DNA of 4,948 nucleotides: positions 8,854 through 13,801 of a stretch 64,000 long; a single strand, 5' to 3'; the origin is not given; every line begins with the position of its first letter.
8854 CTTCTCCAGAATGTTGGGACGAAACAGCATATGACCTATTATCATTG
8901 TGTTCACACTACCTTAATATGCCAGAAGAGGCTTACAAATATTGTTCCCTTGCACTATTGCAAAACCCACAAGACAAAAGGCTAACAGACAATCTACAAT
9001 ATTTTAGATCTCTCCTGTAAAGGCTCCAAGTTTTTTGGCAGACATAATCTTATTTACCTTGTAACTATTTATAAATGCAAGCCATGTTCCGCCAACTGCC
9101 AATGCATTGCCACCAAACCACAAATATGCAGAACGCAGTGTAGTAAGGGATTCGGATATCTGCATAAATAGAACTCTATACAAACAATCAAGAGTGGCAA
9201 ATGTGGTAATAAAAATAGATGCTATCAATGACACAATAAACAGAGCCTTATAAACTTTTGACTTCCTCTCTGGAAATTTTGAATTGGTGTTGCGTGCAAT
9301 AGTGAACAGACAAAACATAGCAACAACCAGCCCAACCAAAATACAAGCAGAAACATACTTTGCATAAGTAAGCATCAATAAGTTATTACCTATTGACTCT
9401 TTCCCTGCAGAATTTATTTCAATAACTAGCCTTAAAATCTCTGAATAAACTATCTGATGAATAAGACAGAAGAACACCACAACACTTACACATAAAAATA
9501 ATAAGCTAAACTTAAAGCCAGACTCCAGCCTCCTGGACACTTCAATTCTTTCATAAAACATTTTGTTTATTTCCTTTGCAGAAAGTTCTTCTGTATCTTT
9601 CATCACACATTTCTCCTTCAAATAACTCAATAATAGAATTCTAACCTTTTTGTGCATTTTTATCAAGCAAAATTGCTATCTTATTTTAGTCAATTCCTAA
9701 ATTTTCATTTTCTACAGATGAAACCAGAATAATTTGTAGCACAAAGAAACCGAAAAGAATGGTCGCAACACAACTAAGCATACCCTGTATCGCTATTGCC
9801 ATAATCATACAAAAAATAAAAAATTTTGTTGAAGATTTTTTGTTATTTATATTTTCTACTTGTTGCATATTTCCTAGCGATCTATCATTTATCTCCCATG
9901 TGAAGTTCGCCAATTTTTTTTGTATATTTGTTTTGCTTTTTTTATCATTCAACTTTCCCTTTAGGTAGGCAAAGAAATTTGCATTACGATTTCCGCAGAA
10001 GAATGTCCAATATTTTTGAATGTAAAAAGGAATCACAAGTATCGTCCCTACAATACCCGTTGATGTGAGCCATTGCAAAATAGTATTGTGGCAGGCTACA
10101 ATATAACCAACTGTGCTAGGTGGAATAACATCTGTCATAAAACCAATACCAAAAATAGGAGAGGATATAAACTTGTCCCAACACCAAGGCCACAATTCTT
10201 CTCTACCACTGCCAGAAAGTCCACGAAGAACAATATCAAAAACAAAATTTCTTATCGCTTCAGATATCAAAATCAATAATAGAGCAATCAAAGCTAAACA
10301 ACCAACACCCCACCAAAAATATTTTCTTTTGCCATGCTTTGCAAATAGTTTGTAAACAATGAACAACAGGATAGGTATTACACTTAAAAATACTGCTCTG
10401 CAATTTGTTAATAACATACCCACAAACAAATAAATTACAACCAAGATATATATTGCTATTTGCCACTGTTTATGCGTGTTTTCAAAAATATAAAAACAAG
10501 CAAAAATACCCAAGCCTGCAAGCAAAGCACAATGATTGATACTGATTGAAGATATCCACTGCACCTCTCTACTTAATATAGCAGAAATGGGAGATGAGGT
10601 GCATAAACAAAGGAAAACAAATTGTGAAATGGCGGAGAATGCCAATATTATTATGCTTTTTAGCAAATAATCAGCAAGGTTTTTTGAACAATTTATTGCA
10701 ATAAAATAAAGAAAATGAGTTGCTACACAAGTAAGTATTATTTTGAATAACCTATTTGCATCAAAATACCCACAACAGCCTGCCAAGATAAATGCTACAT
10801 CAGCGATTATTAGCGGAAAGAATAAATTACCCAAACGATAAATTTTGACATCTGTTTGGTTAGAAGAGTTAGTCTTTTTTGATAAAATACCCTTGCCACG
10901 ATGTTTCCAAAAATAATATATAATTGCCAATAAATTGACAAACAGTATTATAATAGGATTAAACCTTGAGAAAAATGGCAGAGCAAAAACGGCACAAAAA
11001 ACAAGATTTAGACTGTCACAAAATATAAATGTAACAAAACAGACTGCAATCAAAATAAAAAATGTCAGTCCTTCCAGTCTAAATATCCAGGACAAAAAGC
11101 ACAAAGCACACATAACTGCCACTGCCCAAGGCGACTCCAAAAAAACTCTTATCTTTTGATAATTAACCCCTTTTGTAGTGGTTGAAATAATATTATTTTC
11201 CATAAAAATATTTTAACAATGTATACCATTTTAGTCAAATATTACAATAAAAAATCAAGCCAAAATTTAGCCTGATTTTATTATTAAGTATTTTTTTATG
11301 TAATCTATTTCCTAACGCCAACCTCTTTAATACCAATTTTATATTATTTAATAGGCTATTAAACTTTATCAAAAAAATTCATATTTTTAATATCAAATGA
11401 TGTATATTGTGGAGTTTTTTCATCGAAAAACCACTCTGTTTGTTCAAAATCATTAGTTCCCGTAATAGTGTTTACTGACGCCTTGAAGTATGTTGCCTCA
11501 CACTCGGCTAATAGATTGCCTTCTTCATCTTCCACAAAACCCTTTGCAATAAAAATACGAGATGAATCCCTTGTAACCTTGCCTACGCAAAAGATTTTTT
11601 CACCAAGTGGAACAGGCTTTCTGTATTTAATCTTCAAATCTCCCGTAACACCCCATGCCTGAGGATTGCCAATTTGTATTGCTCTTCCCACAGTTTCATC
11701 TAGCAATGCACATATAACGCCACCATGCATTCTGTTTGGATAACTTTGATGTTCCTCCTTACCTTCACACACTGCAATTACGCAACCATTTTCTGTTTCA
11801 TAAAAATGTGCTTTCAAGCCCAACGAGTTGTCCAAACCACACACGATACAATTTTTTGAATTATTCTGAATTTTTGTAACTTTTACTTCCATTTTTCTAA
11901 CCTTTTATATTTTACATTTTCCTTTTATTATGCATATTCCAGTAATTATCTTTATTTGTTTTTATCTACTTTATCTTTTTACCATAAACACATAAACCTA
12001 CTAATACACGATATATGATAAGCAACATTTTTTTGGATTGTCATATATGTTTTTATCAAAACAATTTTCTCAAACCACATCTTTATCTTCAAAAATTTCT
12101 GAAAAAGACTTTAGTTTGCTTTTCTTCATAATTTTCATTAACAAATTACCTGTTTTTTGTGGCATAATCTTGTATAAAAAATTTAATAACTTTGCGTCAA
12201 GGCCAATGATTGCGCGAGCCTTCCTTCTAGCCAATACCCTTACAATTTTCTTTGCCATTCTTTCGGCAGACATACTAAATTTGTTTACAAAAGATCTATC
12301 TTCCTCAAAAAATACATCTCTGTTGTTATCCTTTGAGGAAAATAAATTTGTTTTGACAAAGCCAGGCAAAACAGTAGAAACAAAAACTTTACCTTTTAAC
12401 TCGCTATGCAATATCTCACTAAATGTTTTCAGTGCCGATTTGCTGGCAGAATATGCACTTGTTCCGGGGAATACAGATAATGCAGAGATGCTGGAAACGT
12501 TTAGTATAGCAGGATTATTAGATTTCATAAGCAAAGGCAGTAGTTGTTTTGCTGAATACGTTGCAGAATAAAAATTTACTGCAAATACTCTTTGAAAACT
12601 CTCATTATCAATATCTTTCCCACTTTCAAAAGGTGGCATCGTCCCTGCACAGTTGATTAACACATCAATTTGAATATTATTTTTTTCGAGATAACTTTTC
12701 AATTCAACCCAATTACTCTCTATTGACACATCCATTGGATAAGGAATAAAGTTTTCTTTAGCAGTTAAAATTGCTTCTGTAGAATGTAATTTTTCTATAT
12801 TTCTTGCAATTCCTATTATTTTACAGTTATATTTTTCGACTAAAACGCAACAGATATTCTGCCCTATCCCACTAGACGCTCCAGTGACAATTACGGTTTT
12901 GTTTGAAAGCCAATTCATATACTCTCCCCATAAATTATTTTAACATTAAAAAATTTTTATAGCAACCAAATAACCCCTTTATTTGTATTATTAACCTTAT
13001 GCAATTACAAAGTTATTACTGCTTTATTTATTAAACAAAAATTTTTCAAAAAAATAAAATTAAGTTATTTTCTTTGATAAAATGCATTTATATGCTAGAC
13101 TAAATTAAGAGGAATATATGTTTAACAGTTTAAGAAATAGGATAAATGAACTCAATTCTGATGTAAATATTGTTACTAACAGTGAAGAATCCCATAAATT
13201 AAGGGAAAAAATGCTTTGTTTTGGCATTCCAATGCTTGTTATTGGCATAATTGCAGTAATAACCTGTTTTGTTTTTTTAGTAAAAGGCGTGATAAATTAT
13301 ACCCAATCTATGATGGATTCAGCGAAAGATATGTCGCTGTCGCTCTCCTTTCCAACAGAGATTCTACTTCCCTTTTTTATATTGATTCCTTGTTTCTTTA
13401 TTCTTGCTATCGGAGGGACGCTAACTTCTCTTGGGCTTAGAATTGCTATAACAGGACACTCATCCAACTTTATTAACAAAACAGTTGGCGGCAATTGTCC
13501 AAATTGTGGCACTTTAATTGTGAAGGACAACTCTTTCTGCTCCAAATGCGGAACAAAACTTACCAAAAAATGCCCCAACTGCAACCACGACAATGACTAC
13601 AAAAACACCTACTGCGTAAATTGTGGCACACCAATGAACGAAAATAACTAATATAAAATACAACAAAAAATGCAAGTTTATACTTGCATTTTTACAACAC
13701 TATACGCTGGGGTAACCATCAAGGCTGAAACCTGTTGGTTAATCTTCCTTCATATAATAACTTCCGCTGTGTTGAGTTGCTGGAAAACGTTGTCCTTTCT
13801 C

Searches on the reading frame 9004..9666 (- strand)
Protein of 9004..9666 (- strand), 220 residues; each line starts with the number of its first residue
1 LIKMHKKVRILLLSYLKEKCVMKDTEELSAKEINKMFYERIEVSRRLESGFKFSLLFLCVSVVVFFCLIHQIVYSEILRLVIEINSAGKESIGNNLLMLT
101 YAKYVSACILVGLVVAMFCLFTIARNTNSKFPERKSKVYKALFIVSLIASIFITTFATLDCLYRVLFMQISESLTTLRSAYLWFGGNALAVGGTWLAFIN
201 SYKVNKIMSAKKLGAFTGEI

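Call 8: search_protein_families(library=pfam, proteins=[window:9004-9666:-], max_evalue=0.001)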
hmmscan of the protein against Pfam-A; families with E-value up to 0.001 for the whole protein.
window:9004-9666:- (220 aa): 1 family
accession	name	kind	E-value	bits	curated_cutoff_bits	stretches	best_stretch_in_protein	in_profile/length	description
PF18920.5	DUF5671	-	0.00017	21.9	28.4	1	77-172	22-112/132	Domain of unknown function (DUF5671)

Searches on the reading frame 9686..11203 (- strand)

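Call 7: search_protein_families(library=pfam, proteins=[window:9686-11203:-], max_evalue=0.001)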
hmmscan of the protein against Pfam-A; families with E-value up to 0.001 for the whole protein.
window:9686-11203:- (505 aa): 1 family
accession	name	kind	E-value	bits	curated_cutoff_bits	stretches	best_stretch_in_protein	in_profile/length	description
PF04932.20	Wzy_C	-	4e-15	56.3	31.7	1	254-391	1-149/149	O-Antigen ligase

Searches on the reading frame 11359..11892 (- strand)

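Call 7: search_protein_families(library=pfam, proteins=[window:11359-11892:-], max_evalue=0.001)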
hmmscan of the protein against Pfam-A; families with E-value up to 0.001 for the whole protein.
window:11359-11892:- (177 aa): 1 family
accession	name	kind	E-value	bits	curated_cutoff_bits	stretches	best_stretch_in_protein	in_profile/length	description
PF03061.28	4HBT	-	2.2e-10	41.2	20.6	1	55-128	4-78/79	Thioesterase superfamily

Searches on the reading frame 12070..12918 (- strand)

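Call 7: search_protein_families(library=pfam, proteins=[window:12070-12918:-], max_evalue=0.001)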
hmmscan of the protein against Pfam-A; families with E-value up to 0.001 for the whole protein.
window:12070-12918:- (282 aa): 4 families
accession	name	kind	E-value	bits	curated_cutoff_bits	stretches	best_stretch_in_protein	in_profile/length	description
PF00106.31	adh_short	-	2e-39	135.5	26.6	1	7-199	1-193/195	short chain dehydrogenase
PF13561.12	adh_short_C2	-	2.7e-28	99.6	27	1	13-239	1-226/236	Enoyl-(Acyl carrier protein) reductase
PF08659.16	KR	-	1.2e-09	38.7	22.6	1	8-172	2-165/180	KR domain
PF23441.1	SDR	-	0.00013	21.9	27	1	2-195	3-201/258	SDR-like rossmann domain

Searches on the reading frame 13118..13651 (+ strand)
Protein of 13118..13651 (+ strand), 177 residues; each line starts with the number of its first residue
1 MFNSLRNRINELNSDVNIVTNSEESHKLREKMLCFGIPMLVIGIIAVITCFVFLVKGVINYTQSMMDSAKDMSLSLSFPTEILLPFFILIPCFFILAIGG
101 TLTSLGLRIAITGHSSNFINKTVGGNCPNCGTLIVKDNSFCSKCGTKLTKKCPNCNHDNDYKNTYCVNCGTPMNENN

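Call 7: search_protein_families(library=pfam, proteins=[window:13118-13651:+], max_evalue=0.001)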
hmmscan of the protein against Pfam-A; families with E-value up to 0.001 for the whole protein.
window:13118-13651:+ (177 aa): 8 families
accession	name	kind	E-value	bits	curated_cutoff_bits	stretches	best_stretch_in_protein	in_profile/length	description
PF12773.13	DZR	-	2.8e-11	43.8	27.3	1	127-170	1-45/45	Double zinc ribbon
PF13240.11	Zn_Ribbon_1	-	4.8e-11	42.5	25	1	127-148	2-23/23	zinc-ribbon domain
PF13248.11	Zn_ribbon_3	-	2.1e-07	30.6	27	1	126-148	4-26/26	zinc-ribbon domain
PF17032.10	Zn_ribbon_15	-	1.2e-06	29.7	28.9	0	123-145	51-73/73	zinc-ribbon family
PF24460.1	DUF7575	-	2.7e-05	23.9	28.5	0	125-148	4-27/28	Domain of unknown function (DUF7575)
PF08271.17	Zn_Ribbon_TF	-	6.3e-05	22.9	29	0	127-148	3-29/43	TFIIB zinc-binding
PF18912.6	DZR_2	-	8.4e-05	22.8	27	0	126-169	9-55/56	Double zinc ribbon domain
PF09889.16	DUF2116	-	0.00034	21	26.8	0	127-151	6-31/59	Probable treble clef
